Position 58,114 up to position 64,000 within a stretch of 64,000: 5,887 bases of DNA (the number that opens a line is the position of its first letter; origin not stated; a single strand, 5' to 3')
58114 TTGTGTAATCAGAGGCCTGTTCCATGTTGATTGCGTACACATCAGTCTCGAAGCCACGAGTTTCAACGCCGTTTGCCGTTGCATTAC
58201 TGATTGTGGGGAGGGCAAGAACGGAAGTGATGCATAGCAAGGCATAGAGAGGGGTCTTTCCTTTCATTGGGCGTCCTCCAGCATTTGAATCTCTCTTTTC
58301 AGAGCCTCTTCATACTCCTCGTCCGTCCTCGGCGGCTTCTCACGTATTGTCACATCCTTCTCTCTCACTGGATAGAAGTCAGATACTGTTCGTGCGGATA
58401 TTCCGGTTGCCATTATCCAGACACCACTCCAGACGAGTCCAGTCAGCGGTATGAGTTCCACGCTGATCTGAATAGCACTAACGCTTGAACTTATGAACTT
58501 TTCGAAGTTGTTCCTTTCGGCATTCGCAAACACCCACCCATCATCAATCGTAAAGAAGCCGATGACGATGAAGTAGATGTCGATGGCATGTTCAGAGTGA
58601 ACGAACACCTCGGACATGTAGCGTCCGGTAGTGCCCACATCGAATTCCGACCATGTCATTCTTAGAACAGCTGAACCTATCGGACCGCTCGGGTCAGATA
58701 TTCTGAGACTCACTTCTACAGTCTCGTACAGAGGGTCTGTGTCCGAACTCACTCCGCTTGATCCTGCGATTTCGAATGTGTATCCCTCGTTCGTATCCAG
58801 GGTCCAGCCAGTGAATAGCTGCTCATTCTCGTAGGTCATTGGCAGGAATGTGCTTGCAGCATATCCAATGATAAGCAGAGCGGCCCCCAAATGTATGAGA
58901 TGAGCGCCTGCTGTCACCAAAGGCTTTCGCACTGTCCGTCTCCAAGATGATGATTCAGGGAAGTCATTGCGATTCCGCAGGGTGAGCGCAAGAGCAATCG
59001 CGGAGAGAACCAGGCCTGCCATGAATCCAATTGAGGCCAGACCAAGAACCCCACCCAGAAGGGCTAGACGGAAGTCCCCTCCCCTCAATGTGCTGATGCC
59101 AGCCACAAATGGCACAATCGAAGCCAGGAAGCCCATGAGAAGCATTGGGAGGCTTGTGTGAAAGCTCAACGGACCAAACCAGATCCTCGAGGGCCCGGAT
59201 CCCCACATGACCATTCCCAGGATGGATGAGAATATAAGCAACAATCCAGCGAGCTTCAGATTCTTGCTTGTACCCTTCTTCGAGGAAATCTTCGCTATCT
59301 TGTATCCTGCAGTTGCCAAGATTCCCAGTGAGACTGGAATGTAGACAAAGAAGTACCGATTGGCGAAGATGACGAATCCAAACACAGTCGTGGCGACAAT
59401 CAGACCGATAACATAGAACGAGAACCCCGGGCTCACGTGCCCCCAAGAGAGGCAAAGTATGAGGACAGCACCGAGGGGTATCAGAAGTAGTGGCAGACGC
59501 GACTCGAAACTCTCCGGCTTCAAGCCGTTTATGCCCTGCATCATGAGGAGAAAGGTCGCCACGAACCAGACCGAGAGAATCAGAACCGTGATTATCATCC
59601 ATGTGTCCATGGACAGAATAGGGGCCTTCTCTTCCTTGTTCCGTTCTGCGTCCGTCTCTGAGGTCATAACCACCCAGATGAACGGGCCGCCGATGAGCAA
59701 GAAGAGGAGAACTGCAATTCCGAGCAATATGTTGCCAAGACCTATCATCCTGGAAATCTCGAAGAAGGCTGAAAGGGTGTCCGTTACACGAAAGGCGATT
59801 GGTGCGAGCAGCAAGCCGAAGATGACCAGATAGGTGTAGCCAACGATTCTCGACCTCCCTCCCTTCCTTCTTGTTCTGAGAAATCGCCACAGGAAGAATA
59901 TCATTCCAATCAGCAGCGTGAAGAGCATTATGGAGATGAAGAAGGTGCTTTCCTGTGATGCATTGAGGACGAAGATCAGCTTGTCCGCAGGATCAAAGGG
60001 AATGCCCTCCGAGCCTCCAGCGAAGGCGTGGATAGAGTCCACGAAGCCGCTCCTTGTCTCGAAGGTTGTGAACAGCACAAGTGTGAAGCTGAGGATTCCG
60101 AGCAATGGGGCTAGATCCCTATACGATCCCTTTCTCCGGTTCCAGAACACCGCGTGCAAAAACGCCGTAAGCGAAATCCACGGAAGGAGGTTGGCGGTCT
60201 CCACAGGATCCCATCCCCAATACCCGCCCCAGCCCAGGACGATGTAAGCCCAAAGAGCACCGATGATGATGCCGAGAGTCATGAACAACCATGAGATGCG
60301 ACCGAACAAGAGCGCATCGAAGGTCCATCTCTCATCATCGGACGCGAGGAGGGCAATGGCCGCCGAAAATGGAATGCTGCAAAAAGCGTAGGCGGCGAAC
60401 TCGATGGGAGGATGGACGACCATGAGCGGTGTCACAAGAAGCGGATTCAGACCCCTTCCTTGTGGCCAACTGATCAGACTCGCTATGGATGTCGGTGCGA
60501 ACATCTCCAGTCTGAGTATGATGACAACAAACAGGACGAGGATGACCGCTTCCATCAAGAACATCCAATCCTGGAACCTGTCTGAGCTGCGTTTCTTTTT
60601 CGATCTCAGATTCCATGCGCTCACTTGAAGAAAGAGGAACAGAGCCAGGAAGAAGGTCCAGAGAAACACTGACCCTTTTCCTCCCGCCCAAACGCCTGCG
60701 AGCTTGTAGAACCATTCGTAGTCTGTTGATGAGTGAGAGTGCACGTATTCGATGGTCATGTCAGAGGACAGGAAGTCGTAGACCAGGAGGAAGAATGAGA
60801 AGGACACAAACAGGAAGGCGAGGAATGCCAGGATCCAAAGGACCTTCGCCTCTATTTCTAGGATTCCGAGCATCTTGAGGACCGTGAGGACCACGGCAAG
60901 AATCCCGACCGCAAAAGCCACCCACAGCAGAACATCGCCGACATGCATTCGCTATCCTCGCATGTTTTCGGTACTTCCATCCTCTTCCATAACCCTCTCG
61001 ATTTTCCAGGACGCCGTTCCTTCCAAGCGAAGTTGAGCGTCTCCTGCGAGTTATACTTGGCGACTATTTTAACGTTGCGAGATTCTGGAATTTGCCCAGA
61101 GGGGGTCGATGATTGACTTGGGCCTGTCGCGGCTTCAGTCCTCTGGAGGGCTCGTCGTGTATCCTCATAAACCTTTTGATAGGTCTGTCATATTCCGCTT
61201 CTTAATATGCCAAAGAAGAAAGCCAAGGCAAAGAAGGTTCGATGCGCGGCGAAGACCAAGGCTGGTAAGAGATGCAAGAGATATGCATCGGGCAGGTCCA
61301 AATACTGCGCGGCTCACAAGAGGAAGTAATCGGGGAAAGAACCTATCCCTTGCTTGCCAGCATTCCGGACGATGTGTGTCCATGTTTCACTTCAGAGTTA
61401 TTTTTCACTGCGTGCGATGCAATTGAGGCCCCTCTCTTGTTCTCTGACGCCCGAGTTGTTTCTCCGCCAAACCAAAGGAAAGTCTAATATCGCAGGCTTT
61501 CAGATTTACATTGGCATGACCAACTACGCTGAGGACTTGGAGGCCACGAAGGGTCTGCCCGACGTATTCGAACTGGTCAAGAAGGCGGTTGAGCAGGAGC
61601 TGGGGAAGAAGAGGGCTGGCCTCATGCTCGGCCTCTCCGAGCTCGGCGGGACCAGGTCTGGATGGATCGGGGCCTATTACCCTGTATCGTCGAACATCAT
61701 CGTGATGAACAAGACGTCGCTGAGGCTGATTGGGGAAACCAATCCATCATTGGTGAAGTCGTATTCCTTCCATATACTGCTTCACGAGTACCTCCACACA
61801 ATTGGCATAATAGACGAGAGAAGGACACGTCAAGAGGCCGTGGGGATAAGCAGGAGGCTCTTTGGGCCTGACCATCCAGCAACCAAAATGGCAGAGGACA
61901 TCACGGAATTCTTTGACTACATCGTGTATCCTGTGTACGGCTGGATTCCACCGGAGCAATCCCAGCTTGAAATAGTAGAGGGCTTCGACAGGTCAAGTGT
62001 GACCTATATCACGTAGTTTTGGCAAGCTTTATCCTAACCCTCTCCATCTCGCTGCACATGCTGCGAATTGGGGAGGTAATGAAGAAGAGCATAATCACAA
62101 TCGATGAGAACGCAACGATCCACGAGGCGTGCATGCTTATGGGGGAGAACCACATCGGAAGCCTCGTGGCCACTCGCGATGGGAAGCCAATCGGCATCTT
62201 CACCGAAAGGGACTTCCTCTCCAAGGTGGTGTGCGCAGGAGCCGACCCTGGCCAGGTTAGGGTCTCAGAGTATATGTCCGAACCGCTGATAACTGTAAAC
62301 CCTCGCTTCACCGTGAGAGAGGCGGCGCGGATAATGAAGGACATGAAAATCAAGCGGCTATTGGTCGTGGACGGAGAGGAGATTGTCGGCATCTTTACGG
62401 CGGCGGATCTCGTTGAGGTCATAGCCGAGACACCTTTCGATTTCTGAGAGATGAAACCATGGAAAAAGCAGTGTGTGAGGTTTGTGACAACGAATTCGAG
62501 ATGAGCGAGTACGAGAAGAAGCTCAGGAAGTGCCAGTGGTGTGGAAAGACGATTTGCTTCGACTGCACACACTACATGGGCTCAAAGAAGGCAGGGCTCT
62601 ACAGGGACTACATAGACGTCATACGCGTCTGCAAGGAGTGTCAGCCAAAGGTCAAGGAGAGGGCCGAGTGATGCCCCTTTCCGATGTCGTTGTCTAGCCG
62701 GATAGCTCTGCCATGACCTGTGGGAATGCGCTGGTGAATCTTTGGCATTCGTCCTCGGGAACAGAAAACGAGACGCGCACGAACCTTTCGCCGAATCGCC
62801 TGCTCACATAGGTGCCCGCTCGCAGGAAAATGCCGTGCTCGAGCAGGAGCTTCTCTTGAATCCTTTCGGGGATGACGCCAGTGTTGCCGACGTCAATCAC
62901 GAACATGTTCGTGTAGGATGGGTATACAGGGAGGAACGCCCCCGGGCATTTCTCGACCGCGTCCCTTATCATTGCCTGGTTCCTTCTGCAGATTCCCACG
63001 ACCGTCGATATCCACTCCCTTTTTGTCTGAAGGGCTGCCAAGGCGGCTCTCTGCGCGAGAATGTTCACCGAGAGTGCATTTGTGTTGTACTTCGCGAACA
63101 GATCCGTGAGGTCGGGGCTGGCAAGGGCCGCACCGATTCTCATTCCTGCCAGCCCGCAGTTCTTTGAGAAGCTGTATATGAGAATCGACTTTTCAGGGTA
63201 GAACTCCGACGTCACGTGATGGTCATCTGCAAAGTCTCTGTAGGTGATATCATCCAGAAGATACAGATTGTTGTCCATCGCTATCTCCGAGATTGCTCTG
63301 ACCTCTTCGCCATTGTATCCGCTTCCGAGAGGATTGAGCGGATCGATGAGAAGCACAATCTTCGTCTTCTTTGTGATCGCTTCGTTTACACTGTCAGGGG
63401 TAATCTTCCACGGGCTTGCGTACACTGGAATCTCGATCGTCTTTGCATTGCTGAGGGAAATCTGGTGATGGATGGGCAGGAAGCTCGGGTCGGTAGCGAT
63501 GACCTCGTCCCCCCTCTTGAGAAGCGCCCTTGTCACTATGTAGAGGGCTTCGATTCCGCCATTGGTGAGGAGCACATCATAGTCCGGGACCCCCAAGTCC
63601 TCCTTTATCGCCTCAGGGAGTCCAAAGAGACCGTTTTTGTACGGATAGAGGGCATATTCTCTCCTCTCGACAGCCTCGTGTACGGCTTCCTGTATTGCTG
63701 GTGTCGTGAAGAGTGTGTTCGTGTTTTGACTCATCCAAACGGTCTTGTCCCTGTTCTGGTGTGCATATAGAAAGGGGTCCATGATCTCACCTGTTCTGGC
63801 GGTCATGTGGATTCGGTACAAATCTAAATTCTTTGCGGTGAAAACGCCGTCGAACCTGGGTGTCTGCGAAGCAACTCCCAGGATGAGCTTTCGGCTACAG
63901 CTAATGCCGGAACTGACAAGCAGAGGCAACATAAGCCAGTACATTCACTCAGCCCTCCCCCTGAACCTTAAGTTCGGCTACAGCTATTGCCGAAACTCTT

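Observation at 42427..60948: Compact cytochrome-c electron-transport block without any terminal oxidase or reductase catalytic subunit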

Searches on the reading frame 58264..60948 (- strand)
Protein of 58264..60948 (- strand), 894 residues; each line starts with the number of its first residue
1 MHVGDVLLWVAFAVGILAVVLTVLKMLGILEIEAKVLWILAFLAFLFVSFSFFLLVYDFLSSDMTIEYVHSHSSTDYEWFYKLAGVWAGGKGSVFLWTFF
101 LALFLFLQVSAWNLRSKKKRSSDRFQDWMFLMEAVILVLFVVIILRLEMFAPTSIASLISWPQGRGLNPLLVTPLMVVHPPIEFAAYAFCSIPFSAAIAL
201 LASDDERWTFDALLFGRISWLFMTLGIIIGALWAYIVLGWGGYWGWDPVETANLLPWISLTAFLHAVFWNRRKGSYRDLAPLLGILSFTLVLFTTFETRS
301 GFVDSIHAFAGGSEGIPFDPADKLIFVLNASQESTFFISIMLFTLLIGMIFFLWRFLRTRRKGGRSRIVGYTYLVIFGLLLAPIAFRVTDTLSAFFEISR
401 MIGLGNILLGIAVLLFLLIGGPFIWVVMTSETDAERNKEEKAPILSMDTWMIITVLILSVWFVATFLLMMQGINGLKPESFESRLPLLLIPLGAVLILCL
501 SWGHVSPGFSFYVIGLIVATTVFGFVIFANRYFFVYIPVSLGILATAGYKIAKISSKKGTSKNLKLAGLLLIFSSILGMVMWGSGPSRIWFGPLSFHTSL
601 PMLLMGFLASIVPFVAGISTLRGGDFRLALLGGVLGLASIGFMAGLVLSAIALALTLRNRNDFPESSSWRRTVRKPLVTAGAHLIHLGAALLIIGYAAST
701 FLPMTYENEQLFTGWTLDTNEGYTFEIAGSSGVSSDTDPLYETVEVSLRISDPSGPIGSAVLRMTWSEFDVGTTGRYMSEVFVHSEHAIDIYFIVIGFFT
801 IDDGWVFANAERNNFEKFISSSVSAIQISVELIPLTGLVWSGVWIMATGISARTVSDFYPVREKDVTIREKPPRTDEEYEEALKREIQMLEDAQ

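Call 6: search_protein_families(library=pfam, proteins=[window:58264-60948:-], max_evalue=0.01)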
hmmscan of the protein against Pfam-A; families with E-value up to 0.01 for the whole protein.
window:58264-60948:- (894 aa): 1 family
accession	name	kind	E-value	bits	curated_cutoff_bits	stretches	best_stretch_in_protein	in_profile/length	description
PF01578.25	Cytochrom_C_asm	-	3.1e-26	92.8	29.9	1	100-300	8-206/212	Cytochrome C assembly protein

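Call 15: find_encoding_contigs(protein=window:58264-60948:-, flank=10000, max_places=3)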
Protein window:58264-60948:- (894 aa): 4 contigs read that carry it; 1 place shown.
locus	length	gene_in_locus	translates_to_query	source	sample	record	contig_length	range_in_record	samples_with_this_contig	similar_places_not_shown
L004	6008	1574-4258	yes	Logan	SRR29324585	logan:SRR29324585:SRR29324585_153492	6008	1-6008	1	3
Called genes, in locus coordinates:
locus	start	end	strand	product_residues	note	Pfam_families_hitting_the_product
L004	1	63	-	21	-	?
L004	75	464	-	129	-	PF00571:CBS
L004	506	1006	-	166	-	-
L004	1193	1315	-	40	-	-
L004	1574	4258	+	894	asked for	PF01578:Cytochrom_C_asm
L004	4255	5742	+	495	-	-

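Call 16: search_protein_families(library=ncbifam, proteins=[window:58264-60948:-], max_evalue=0.001)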
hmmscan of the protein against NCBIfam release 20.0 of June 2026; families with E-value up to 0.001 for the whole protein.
window:58264-60948:- (894 aa): 4 families
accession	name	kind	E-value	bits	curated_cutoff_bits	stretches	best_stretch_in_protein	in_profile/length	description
TIGR03145.1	cyt_nit_nrfE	subfamily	7e-50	170.4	927.3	1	4-315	6-311/631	heme lyase NrfEFG subunit NrfE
TIGR00353.1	nrfE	subfamily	4e-48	164.7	569.05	1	51-466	1-389/578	heme lyase CcmF/NrfE family subunit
NF007691.0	PRK10369.1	subfamily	4.9e-47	161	394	1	3-310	7-307/573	heme lyase NrfEFG subunit NrfE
TIGR03144.1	cytochr_II_ccsB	equivalog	2.8e-12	46.9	187.6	1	218-294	166-237/252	c-type cytochrome biogenesis protein CcsB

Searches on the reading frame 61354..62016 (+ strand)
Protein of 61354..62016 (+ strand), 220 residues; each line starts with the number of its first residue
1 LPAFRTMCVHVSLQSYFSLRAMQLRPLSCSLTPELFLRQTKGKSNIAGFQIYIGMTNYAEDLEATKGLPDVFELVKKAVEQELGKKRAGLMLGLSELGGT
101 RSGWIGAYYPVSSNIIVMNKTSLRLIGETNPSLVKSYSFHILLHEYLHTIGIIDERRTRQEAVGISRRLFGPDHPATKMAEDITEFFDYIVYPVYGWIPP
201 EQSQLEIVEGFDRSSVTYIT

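Call 67: search_protein_families(library=pfam, proteins=[window:61354-62016:+], max_evalue=1)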
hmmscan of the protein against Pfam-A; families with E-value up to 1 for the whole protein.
window:61354-62016:+ (220 aa): 3 families
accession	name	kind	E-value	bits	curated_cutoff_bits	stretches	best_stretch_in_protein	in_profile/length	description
PF13374.12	TPR_10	-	0.059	13.9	27.5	1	160-175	26-41/42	Tetratricopeptide repeat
PF11649.13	T4_neck-protein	-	0.072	12.8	25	1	14-58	103-148/278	Virus neck protein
PF04517.17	Microvir_lysis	-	0.19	12.1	25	1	23-41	21-39/40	Microvirus lysis protein (E), C terminus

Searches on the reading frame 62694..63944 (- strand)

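Call 67: search_protein_families(library=pfam, proteins=[window:62694-63944:-], max_evalue=1)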
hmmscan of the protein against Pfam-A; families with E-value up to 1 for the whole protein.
window:62694-63944:- (416 aa): 5 families
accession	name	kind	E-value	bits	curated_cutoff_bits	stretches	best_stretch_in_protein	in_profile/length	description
PF00155.27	Aminotran_1_2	-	2.7e-44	152.3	19.7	1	68-406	3-360/361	Aminotransferase class I and II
PF01041.23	DegT_DnrJ_EryC1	-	3.4e-10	40.1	19.8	1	124-232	42-145/360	DegT/DnrJ/EryC1/StrS aminotransferase family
PF00266.25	Aminotran_5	-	1.3e-05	24.8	21.5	1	112-230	51-173/371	Aminotransferase class-V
PF01053.26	Cys_Met_Meta_PP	-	8.9e-05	21.6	27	1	124-231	70-172/381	Cys/Met metabolism PLP-dependent enzyme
PF01212.27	Beta_elim_lyase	-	0.09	12.5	27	1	124-232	50-168/288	Beta-eliminating lyase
